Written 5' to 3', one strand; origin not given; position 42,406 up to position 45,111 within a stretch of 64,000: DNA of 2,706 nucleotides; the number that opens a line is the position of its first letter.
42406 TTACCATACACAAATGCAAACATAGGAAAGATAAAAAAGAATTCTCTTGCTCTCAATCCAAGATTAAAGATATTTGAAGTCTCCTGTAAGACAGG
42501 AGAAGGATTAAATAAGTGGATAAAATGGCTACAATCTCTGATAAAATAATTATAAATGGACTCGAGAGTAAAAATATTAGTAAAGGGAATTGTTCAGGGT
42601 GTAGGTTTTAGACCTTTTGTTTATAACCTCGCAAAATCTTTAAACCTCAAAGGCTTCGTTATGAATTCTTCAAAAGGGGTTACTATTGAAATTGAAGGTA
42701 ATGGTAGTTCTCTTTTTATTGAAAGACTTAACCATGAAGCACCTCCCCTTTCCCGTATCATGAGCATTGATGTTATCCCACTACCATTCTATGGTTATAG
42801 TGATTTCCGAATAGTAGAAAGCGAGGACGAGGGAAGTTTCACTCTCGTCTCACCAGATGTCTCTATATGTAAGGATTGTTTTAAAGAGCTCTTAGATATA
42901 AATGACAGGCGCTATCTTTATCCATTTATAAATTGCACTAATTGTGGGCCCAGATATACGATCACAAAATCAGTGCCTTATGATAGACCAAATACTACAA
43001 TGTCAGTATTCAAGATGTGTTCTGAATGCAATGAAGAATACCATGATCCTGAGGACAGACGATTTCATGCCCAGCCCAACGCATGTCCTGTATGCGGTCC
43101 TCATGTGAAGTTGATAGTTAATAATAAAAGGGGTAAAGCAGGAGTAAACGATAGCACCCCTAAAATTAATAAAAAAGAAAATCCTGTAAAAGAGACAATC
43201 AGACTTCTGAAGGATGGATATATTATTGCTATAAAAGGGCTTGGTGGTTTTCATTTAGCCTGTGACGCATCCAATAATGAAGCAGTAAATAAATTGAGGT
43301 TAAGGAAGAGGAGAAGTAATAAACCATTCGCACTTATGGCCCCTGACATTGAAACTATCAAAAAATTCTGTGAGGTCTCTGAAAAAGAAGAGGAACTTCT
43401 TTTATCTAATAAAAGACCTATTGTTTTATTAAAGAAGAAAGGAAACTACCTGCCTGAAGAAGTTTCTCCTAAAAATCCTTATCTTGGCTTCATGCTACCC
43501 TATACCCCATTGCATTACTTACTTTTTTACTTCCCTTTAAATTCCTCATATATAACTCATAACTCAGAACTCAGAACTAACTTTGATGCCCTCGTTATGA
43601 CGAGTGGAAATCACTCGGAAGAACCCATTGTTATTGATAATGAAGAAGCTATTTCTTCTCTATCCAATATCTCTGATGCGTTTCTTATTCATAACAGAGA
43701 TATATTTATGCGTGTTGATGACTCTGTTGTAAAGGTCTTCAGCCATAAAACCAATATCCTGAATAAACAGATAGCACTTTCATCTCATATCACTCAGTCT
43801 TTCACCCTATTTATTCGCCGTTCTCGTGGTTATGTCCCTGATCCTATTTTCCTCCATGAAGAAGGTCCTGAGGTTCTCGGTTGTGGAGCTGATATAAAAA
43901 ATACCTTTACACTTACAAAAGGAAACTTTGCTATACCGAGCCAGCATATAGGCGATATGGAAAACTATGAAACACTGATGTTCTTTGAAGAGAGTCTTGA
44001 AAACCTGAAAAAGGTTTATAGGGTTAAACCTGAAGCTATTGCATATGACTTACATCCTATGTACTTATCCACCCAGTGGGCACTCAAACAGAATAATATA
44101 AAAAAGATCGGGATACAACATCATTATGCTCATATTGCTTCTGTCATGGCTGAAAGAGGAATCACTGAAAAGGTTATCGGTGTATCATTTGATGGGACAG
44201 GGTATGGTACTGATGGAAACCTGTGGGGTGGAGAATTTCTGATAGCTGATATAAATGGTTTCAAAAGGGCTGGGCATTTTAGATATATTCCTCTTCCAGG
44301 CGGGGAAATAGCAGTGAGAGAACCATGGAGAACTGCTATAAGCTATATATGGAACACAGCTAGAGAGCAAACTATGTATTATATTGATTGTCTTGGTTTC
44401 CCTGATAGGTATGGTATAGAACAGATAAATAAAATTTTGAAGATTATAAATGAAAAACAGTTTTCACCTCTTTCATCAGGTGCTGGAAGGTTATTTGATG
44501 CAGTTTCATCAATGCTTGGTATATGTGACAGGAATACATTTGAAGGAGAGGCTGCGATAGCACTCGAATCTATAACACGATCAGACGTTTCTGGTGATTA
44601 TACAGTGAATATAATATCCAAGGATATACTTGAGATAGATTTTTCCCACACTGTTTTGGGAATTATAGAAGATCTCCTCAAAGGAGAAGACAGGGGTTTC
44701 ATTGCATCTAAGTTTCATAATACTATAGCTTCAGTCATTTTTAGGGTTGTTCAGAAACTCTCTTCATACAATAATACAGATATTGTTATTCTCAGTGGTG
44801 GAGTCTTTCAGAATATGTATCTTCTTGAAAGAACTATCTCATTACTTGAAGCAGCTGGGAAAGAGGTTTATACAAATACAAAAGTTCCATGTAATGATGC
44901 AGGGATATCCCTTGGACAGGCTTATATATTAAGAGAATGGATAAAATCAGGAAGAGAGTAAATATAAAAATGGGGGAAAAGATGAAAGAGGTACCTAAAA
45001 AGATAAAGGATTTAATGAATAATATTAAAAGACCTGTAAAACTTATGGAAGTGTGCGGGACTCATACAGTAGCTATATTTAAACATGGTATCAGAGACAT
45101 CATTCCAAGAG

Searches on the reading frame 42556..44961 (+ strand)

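Call 77: search_protein_families(library=pfam, proteins=[window:42556-44961:+], max_evalue=0.00001)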
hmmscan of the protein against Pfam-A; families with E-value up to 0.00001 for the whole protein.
window:42556-44961:+ (801 aa): 5 families
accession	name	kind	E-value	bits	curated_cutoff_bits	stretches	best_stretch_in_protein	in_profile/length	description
PF22521.2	HypF_C_2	-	2.5e-77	260.3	27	1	542-788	1-241/241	Carbamoyltransferase, Kae1-like Domain, second subdomain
PF01300.24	Sua5_yciO_yrdC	-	1.6e-42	145.4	25.1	1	217-403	2-176/178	Telomere recombination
PF17788.7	HypF_C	-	1.4e-34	119.1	23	1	437-533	3-99/99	HypF Kae1-like domain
PF07503.17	zf-HYPF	-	6.7e-33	112.6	23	2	154-187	1-34/34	HypF finger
PF00708.24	Acylphosphatase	-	3.7e-20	72.4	22.5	1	6-86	2-85/85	Acylphosphatase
